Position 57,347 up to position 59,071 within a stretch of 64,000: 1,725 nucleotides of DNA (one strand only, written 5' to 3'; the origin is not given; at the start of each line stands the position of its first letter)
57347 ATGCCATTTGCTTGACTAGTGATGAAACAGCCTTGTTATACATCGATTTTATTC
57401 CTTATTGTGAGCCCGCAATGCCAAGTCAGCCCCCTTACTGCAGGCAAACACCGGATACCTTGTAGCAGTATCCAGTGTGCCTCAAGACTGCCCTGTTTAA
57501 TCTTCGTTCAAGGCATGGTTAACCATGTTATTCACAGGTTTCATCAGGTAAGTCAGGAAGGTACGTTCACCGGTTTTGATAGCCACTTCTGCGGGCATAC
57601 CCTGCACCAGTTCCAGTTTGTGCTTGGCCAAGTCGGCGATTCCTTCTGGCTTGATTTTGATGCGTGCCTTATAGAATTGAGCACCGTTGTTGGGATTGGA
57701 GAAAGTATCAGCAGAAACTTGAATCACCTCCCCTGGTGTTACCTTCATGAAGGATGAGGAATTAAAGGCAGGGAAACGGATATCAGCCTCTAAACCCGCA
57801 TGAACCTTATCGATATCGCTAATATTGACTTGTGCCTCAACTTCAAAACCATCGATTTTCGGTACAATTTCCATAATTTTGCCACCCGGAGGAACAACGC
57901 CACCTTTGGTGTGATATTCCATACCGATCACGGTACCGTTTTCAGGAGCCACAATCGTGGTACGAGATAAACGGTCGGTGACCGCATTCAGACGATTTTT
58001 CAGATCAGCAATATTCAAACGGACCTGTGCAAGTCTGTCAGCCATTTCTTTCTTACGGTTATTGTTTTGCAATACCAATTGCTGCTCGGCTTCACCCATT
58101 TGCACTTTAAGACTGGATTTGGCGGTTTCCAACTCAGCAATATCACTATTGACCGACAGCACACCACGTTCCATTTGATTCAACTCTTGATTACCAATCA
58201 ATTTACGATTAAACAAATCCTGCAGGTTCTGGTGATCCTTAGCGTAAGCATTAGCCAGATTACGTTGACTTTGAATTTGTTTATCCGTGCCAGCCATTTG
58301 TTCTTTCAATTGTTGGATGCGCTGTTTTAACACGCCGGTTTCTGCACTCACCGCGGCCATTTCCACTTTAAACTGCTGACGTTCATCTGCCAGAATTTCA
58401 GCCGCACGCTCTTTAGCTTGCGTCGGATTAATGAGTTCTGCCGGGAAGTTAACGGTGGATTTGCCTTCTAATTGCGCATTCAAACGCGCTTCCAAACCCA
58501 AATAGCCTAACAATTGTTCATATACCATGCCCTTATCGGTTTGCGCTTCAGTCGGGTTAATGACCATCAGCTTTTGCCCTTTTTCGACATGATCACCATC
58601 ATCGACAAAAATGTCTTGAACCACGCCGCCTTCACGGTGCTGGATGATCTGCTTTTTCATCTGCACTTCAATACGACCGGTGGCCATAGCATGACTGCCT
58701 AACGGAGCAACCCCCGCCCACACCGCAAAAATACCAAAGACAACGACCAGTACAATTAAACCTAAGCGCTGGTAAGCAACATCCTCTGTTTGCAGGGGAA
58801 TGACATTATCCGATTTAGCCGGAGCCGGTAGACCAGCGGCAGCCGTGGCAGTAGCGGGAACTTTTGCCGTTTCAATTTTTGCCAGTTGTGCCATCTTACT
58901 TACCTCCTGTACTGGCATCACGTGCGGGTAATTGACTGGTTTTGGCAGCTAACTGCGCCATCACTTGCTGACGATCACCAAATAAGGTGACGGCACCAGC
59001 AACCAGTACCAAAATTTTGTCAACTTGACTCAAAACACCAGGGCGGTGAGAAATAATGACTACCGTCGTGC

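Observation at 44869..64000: Co-oriented island coupling a type I-secreted S-layer-like protein to a sulfated glycan pathway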

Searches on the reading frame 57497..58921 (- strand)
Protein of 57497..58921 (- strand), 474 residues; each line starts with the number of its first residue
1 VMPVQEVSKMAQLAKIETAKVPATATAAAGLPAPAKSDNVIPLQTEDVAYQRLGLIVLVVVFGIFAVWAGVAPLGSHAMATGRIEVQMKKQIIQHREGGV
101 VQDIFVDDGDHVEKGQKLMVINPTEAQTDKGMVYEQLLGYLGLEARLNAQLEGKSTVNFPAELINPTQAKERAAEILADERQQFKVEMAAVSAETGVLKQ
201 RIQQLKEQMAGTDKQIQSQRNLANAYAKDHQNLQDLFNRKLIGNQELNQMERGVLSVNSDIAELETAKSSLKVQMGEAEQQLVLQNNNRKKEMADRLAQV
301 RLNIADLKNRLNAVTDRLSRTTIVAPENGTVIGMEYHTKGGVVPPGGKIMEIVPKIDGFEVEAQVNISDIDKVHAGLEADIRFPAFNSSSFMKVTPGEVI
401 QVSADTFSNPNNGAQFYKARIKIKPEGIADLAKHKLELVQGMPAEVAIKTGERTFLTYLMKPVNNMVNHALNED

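Call 4: search_protein_families(library=pfam, proteins=[window:57497-58921:-], max_evalue=0.01)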
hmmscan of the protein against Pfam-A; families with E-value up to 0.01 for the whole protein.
window:57497-58921:- (474 aa): 4 families
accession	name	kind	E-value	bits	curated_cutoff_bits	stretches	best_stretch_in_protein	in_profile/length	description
PF13437.12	HlyD_3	-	2.4e-15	57.6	22.2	1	322-427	1-97/106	HlyD family secretion protein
PF16576.10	HlyD_D23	-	1.4e-10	41.3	30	2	266-392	77-178/214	Barrel-sandwich domain of CusB or HlyD membrane-fusion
PF13533.13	Biotin_lipoyl_2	-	0.0027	17.9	29.8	1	98-122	8-32/32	Biotin-lipoyl like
PF00364.28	Biotin_lipoyl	-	0.0089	16.3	22.1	1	92-121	44-73/73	Biotin-requiring enzyme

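Call 10: search_protein_families(library=ncbifam, proteins=[window:57497-58921:-], max_evalue=0.001)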
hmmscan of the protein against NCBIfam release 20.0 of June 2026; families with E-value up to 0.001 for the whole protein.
window:57497-58921:- (474 aa): 11 families
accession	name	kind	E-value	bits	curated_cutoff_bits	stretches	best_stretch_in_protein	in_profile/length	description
TIGR01843.1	type_I_hlyD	subfamily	3.3e-101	339.3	208.65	1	51-473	4-421/422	HlyD family type I secretion periplasmic adaptor subunit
TIGR00998.1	8a0101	subfamily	4.5e-18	65.3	390.8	2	181-388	82-270/334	EmrA/EmrK family multidrug efflux transporter periplasmic adaptor subunit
TIGR03794.1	NHLM_micro_HlyD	equivalog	2.1e-14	53.3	156.2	1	52-404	20-338/421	NHLP bacteriocin system secretion protein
TIGR01730.1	RND_mfp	subfamily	9.2e-13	47.8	94.9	2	250-401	57-209/322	efflux RND transporter periplasmic adaptor subunit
TIGR01000.1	bacteriocin_acc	subfamily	7e-12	44.9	258.85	1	193-461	166-451/457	bacteriocin secretion accessory protein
NF002939.0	PRK03598.1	equivalog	2.5e-05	23.6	393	0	189-381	85-263/332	secretion protein HlyD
NF007785.0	PRK10476.1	equivalog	6.7e-05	21.9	376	0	183-382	90-268/347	multidrug transporter subunit MdtN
NF005457.0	PRK07051.1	equivalog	0.00019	21.6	87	1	82-122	39-79/80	acetyl-CoA carboxylase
TIGR02169.1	SMC_prok_A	equivalog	0.0002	19.2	729.4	1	170-319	722-872/1165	chromosome segregation protein SMC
NF045487.1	ASRP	equivalog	0.00042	19.1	300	1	190-321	314-441/593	archaea-specific SMC-related protein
NF008606.0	PRK11578.1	equivalog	0.00072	18.8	342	0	76-209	48-174/371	macrolide transporter subunit MacA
